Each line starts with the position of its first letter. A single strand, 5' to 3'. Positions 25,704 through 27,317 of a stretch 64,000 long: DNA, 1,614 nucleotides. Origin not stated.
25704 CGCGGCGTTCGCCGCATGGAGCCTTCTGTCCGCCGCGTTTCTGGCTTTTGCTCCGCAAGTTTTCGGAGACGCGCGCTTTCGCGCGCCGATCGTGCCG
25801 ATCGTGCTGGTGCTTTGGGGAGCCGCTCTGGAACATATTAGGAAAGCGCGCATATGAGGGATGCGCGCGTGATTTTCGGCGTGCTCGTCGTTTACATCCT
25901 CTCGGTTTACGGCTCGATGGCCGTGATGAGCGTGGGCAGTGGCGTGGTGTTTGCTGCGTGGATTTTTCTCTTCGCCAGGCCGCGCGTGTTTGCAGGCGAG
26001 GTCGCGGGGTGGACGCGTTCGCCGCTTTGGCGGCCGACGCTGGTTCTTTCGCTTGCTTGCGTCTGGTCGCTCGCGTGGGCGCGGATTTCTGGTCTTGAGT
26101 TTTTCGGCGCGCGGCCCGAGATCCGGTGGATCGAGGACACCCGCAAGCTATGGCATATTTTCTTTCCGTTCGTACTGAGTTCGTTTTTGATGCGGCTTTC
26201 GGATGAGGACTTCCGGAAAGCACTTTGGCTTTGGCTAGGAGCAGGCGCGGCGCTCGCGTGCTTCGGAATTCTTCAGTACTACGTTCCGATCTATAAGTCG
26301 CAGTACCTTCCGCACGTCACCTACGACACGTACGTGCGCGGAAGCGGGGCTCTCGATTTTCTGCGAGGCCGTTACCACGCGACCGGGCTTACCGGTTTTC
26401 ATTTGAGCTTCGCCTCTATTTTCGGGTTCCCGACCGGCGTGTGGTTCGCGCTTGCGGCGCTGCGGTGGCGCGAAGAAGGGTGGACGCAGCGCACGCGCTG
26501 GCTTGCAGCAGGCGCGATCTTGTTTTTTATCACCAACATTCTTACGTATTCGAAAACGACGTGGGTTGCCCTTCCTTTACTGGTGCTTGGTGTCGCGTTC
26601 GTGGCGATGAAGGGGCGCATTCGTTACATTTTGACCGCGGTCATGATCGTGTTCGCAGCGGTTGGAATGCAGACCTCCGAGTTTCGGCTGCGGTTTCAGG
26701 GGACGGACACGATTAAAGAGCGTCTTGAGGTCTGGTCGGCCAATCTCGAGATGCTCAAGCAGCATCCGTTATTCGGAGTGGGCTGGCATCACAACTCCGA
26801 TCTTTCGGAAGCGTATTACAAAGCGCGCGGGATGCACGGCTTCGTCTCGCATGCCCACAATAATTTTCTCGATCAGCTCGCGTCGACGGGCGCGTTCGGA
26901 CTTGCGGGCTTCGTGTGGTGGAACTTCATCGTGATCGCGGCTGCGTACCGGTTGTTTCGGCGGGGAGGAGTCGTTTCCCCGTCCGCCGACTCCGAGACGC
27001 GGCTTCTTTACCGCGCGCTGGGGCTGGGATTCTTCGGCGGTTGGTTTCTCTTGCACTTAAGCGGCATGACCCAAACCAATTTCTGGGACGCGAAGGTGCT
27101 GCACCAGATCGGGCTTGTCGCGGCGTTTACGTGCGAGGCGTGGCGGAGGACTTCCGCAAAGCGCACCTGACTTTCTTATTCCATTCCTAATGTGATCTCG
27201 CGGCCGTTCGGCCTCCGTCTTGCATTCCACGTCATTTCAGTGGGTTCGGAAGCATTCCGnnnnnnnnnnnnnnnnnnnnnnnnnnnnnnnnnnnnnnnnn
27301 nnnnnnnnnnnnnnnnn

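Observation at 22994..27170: Three-gene glycosylation module: MTase-GT2 fusion, PMT/ArnT-like GT-C, and Wzy_C/O-antigen-ligase(PglL)-like protein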

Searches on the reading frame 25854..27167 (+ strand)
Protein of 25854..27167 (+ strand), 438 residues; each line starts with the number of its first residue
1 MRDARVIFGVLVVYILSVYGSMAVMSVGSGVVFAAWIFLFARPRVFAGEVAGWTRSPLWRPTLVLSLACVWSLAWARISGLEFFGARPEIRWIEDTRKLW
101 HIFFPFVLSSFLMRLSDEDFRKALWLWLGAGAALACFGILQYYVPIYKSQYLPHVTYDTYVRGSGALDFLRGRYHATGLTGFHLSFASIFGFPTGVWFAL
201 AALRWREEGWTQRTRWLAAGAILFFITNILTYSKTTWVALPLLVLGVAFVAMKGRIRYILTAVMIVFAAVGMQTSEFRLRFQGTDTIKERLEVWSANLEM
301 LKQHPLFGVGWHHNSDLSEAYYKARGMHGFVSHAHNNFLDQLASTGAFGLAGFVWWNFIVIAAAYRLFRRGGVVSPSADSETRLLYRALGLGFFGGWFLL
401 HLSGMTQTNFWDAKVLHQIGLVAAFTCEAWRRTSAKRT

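Call 7: search_protein_families(library=pfam, proteins=[window:25854-27167:+], max_evalue=0.1)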
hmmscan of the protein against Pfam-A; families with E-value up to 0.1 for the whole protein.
window:25854-27167:+ (438 aa): 1 family
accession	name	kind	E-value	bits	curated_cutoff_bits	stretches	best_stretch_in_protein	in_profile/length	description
PF04932.20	Wzy_C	-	1.7e-19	70.5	31.7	1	220-354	2-149/149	O-Antigen ligase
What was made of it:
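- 25854..27170 (+): g3: 438-aa Wzy_C protein, WaaL-type ligase fold. Wzy_C E 1.7e-19 (call 7).
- On PglL-type O-oligosaccharyltransferase - g3: The Pfam scan at E <= 0.1 lists only Wzy_C (call 7).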

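Call 8: search_protein_families(library=ncbifam, proteins=[window:25854-27167:+], max_evalue=0.1)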
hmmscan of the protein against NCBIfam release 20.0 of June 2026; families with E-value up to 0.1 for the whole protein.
window:25854-27167:+ (438 aa): 2 families
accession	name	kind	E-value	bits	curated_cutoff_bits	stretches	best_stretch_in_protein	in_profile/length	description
NF058641.1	TfpM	equivalog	0.00026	20.2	600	1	259-363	219-307/421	O-linking oligosaccharyltransferase TfpM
NF050801.1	ProtGlycPglB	equivalog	0.097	11.1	1300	0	229-277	346-392/713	undecaprenyl-diphosphooligosaccharide--protein glycotransferase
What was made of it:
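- On PglL-type O-oligosaccharyltransferase - g3: TfpM 20.2 bits against a cut-off of 600 (call 8).
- Closest known: PglL / PilO / TfpM protein O-oligosaccharyltransferases. Different: TfpM scores 20 bits against a cut-off of 600 (call 8).
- The TfpM match is 20 bits against a cut-off of 600 (call 8).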

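Call 17: find_homologous_proteins(query=window:25854-27167:+, max_evalue=0.00001)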
Query window:25854-27167:+ (438 aa): 34 proteins with E <= 0.00001 among 8000 candidates.
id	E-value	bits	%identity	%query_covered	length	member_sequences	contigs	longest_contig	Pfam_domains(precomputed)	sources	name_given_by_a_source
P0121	2.2e-294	994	100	100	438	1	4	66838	PF04932.21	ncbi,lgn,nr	ncbi:MAG: O-antigen ligase family protein [Deltaproteobacteria bacterium]|nr:O-antigen ligase family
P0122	4.1e-258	875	87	100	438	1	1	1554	PF04932.21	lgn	-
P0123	4.2e-155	535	54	100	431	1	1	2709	PF04932.21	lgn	-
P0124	4.2e-143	496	51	96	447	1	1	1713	PF04932.21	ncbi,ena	-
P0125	5.1e-140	485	51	97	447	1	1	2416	PF04932.21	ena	-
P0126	3.6e-138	479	51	98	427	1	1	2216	PF04932.21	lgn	-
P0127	5.1e-137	476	54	95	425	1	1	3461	PF04932.21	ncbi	-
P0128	1.7e-135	471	49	100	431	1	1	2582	PF04932.21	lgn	-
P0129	1.1e-131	458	49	98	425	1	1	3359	PF04932.21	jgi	jgi:O-antigen ligase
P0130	2.8e-131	457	52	99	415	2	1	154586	PF04932.21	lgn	-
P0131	8.9e-130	452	50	98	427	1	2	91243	PF04932.21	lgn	-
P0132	9.8e-130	452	47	99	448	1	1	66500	PF04932.21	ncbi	ncbi:MAG: O-antigen ligase family protein [Bdellovibrionota bacterium]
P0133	5.5e-129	449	50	96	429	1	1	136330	PF04932.21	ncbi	-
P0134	4.5e-126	439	50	97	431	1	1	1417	PF04932.21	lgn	-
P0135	3.9e-125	436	49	98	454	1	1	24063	PF04932.21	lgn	-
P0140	1.6e-107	378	44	99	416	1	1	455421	PF04932.21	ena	-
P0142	6.5e-107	376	44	99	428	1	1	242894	PF04932.21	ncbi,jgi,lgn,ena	-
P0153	2.3e-42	164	32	97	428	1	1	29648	PF04932.21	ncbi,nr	ncbi:MAG: O-antigen ligase family protein [Oligoflexia bacterium]|nr:O-antigen ligase family protein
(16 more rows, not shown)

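Call 34: search_solved_structures(query=window:25854-27167:+, max_evalue=1)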
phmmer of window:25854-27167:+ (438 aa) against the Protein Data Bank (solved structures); distinct sequences matched with E-value up to 1: 0.

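Call 38: search_solved_structures(query=A3, max_evalue=10, show_alignments=2)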
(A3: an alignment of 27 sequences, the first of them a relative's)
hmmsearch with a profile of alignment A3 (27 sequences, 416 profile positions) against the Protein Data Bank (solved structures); distinct sequences matched with E-value up to 10: 1.
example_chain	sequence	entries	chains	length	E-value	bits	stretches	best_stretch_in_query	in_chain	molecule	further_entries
7tpg_B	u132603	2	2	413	6.3e-11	45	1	176-385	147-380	Putative cell surface polysaccharide polymerase/ligase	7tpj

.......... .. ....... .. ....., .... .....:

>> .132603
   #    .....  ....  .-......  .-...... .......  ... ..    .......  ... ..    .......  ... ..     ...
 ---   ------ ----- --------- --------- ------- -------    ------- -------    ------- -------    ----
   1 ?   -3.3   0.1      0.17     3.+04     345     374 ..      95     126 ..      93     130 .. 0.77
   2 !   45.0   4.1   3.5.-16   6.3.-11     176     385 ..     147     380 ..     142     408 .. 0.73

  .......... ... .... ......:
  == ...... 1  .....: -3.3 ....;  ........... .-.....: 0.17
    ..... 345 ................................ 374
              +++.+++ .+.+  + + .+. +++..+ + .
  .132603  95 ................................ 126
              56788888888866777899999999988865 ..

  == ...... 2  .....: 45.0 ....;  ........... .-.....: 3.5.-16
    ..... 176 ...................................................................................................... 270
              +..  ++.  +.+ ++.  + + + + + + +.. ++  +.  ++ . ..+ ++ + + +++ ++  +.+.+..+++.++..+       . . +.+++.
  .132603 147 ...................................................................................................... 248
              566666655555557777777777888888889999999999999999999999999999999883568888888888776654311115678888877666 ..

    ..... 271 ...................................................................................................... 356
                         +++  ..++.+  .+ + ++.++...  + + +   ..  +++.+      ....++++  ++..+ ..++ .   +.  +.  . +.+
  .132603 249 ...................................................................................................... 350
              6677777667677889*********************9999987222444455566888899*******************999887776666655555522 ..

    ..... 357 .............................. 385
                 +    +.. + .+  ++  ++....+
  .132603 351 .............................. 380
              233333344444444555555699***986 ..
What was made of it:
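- On WaaL O-antigen ligase - g3: 7tpg hit by profile at E 6e-11 (call 38).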

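Call 40: find_encoding_contigs(protein=P0142, flank=7000, max_places=1)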
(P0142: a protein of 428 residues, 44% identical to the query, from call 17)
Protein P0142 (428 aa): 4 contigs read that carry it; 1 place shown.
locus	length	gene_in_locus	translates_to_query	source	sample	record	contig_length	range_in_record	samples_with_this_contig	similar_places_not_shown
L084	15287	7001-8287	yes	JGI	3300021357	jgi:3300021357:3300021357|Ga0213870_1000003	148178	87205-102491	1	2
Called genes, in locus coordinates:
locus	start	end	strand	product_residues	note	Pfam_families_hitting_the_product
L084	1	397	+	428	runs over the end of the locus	PF00109:ketoacyl-synt, PF02801:Ketoacyl-synt_C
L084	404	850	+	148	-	PF02502:LacAB_rpiB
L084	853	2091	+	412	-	PF00464:SHMT, PF00155:Aminotran_1_2, PF01212:Beta_elim_lyase (weak)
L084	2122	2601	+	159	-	PF22811:Zn_ribbon_NrdR, PF03477:ATP-cone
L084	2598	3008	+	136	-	PF01029:NusB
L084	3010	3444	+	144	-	PF02789:Peptidase_M17_N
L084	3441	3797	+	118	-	-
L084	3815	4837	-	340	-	PF01075:Glyco_transf_9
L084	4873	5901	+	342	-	PF01073:3Beta_HSD, PF01370:Epimerase, PF02719:Polysacc_synt_2, PF04321:RmlD_sub_bind, PF05368:NmrA (faint), PF07993:NAD_binding_4 (weak), PF16363:GDP_Man_Dehyd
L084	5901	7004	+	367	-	PF00534:Glycos_transf_1 (weak)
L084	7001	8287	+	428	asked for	PF04932:Wzy_C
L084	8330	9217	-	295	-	-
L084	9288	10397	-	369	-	PF02374:ArsA_ATPase, PF10609:ParA (faint), PF13614:AAA_31, PF01656:CbiA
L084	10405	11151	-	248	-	PF02374:ArsA_ATPase, PF13614:AAA_31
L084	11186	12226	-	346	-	-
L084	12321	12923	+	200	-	PF13036:LpoB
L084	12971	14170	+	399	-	-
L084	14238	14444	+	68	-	-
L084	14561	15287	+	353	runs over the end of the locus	PF00676:E1_dh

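Call 41: find_encoding_contigs(protein=P0140, flank=7000, max_places=1)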
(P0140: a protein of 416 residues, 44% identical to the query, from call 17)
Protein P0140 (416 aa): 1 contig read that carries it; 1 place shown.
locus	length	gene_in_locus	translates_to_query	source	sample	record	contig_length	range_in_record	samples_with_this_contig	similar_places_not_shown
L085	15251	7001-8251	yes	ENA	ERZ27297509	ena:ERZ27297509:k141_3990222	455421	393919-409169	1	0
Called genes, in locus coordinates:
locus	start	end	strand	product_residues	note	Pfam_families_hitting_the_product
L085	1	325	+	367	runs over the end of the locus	PF00158:Sigma54_activat, PF14532:Sigma54_activ_2, PF07728:AAA_5 (weak), PF25601:AAA_lid_14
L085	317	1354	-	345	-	PF01075:Glyco_transf_9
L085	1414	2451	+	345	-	PF01073:3Beta_HSD, PF01370:Epimerase, PF02719:Polysacc_synt_2, PF16363:GDP_Man_Dehyd, PF07993:NAD_binding_4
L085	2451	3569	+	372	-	-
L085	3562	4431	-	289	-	PF13439:Glyco_transf_4, PF13579:Glyco_trans_4_4 (faint), PF20706:GT4-conflict (faint), PF13692:Glyco_trans_1_4, PF00534:Glycos_transf_1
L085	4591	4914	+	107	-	PF01371:Trp_repressor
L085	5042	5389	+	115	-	PF00216:Bac_DNA_binding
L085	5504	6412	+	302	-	PF00535:Glycos_transf_2, PF13641:Glyco_tranf_2_3 (faint)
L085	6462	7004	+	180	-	PF00132:Hexapep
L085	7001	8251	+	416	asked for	PF04932:Wzy_C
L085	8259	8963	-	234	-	PF01209:Ubie_methyltran, PF02353:CMAS (weak), PF03141:Methyltransf_29 (weak), PF13489:Methyltransf_23, PF13847:Methyltransf_31, PF08241:Methyltransf_11, PF08242:Methyltransf_12, PF13649:Methyltransf_25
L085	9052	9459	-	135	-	-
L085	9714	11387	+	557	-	PF01979:Amidohydro_1, PF07969:Amidohydro_3 (faint), PF13382:Adenine_deam_C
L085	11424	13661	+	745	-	PF01315:Ald_Xan_dh_C, PF02738:MoCoBD_1, PF20256:MoCoBD_2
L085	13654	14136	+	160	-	PF00111:Fer2, PF13085:Fer2_3 (weak), PF01799:Fer2_2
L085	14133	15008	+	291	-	PF00941:FAD_binding_5, PF03450:CO_deh_flav_C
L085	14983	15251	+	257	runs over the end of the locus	PF02625:XdhC_CoxI, PF13478:XdhC_C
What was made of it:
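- On PglL-type O-oligosaccharyltransferase - g3: Orthologues lie in LPS-type loci (calls 40, 41).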

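Call 42: find_encoding_contigs(protein=P0133, flank=7000, max_places=1)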
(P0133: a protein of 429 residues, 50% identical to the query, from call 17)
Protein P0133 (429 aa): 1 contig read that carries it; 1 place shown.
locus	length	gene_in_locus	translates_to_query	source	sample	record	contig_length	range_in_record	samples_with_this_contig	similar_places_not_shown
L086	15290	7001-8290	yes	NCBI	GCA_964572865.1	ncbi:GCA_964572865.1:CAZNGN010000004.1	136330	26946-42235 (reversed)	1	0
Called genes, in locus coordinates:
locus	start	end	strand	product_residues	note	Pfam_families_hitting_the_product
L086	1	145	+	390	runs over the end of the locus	PF13570:Beta-prop_ACSF4, PF13360:PQQ_2, PF01011:PQQ (faint), PF25292:Beta-prop_CGLA (faint), PF25293:Beta-prop_EMC1_N (faint), PF13570:Beta-prop_ACSF4, PF13360:PQQ_2 (weak)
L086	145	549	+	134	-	-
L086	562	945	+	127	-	PF04379:DUF525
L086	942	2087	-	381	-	-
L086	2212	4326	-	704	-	PF00009:GTP_EFTU, PF03144:GTP_EFTU_D2, PF22042:EF-G_D2, PF14492:EFG_III, PF16658:RF3_C (weak), PF03764:EFG_IV, PF00679:EFG_C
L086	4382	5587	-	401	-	PF00083:Sugar_tr, PF12832:MFS_1_like, PF13347:MFS_2 (faint), PF07690:MFS_1, PF05977:MFS_3 (faint), PF07690:MFS_1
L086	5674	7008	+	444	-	-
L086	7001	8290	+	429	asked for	PF04932:Wzy_C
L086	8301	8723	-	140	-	-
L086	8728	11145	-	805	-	PF02190:LON_substr_bdg, PF08298:AAA_PrkA (weak), PF00004:AAA, PF07728:AAA_5 (weak), PF22667:Lon_lid, PF05362:Lon_C, PF13541:ChlI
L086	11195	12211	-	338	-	PF00579:tRNA-synt_1b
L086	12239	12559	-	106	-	PF00462:Glutaredoxin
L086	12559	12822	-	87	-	PF01722:BolA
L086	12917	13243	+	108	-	PF01491:Frataxin_Cyay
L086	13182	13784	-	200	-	PF03942:DTW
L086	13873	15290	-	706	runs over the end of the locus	-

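Call 43: find_encoding_contigs(protein=P0153, flank=7000, max_places=1)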
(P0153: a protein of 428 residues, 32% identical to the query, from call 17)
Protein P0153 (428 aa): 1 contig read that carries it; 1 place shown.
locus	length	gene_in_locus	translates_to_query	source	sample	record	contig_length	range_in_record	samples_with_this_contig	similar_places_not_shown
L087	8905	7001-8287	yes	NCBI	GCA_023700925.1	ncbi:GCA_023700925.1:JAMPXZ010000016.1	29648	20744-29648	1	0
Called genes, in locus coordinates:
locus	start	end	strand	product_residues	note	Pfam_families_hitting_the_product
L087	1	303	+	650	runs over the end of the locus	PF12838:Fer4_7 (weak), PF13187:Fer4_9 (faint), PF00037:Fer4, PF12797:Fer4_2 (weak), PF13510:Fer2_4 (weak)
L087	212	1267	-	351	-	PF00561:Abhydrolase_1, PF12146:Hydrolase_4, PF12697:Abhydrolase_6, PF03096:Ndr (weak)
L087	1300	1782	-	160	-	PF01381:HTH_3 (faint)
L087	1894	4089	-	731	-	PF17191:RecG_wedge, PF01336:tRNA_anti-codon (weak), PF00270:DEAD, PF04851:ResIII, PF00271:Helicase_C, PF22590:Cas3-like_C_2 (faint), PF19833:RecG_dom3_C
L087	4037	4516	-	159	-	PF03449:GreA_GreB_N, PF01272:GreA_GreB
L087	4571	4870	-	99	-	-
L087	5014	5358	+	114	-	PF03692:CxxCxxCC (weak)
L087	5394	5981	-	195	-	-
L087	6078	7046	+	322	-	PF09674:DUF2400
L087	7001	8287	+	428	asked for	PF04932:Wzy_C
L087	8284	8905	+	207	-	PF13439:Glyco_transf_4, PF13579:Glyco_trans_4_4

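Call 67: predict_structure(alignment_id=A3)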
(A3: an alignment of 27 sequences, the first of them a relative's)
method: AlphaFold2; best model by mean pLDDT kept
length: 438 residues; sequences in the alignment: 27
mean_pLDDT: 89.3   pTM: 0.91
mean pLDDT of the five models: 89.3, 88.6, 88.5, 88.4, 86.9
residues with pLDDT >= 90: 299; 70-90: 108; 50-70: 29; < 50: 2
segments of 3 or more residues with pLDDT < 50: none
pLDDT, mean of each block of 10 residues (from residue 1): 88 96 93 96 92 94 96 97 95 92 95 95 98 96 89 82 75 87 86 98 95 97 95 86 94 92 92 83 70 90 95 89 85 68 93 95 93 67 94 94 72 81 96 70
secondary structure, 60 per line:
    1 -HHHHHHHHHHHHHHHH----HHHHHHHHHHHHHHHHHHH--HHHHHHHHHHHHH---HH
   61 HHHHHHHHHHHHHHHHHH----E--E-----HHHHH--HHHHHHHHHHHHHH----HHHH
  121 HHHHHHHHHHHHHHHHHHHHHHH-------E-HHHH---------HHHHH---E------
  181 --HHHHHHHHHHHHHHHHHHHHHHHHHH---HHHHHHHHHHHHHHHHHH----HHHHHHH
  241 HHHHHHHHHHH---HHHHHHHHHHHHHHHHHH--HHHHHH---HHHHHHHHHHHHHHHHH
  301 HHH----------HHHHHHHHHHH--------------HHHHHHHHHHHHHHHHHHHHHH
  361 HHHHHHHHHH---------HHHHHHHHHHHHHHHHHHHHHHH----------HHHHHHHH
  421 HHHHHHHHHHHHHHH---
elements in order: H2-17 H22-40 H43-55 H59-78 H92-96 H99-112 H117-143 H153-156 H166-170 H183-208 H212-229 H234-251 H255-272 H275-280 H284-303 H314-324 H339-370 H380-402 H413-435
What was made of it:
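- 25854..27170 (+): AF2 pLDDT 89.3 (call 67).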

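Call 69: fold_search(model_id=the predicted structure, library=pdb)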
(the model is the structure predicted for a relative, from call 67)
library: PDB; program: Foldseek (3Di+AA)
matches with E <= 10: 457; with E <= 0.001: 1
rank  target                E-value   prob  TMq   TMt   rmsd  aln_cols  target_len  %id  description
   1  7tpg_B                5.5e-07  1.00  0.60  0.65   7.1       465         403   15  Single-Particle Cryo-EM Structure of the WaaL O-antigen ligase in its ligand bound state (released 2022-04-06)
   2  8p1u_A                3.0e-03  1.00  0.44  0.50   9.2       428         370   14  Structure of divisome complex FtsWIQLB (released 2024-05-22)
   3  8bh1_A                6.8e-03  1.00  0.41  0.49   9.3       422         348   15  Core divisome complex FtsWIQBL from Pseudomonas aeruginosa (released 2023-04-19)
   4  7wff_B                6.9e-02  0.28  0.15  0.14  24.5       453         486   12  Subcomplexes B,M and L in the Cylic electron transfer supercomplex NDH-PSI from Arabidopsis (released 2022-03-16)
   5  6afy_A                1.3e-01  0.09  0.12  0.08  24.4       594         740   11  Proton pyrophosphatase-E225S mutant (released 2019-04-10)
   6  4a01_A                1.4e-01  0.09  0.12  0.08  25.3       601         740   12  Crystal Structure of the H-Translocating Pyrophosphatase (released 2012-03-28)
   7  6afz_A                1.6e-01  0.09  0.12  0.09  24.8       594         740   10  Proton pyrophosphatase-E225H mutant (released 2019-04-10)
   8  6afw_A                1.7e-01  0.11  0.14  0.10  24.2       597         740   11  Proton pyrophosphatase-T228D mutant (released 2019-04-10)
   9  8if8_B                1.9e-01  0.13  0.16  0.13  24.2       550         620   10  Arabinosyltransferase AftA (released 2023-05-31)
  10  6afx_A                1.9e-01  0.09  0.13  0.09  26.9       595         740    9  Proton pyrophosphatase - E225A (released 2019-04-10)
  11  9okg                  2.2e-01  0.15  0.16  0.15  28.0       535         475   10  Cryo-EM structure of human SV2A in complex with levetiracetam (released 2025-12-10)
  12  4zow                  2.3e-01  0.13  0.14  0.16  25.8       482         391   14  Crystal structure of E. coli multidrug transporter MdfA in complex with chloramphenicol (released 2015-08-19)
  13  6oom                  2.6e-01  0.08  0.11  0.11  26.2       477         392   13  PROTEIN A (released 2019-09-04)
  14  8xo9                  2.9e-01  0.13  0.14  0.15  26.0       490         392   10  VMAT2 complex with noradrenaline in cytosol-facing state (released 2024-05-08)
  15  8wlm                  2.9e-01  0.10  0.13  0.14  23.1       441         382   11  Cryo-EM structure of human VMAT2 in presence of 5-HT, determined in an outward-facing conformation (released 2024-06-12)
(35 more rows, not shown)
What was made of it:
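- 25854..27170 (+): Foldseek: 7tpg E 5.5e-7, TM 0.60/0.65, followed by FtsW (call 69).
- On WaaL O-antigen ligase - g3: Foldseek E 5.5e-7, TM 0.60/0.65 (call 69).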
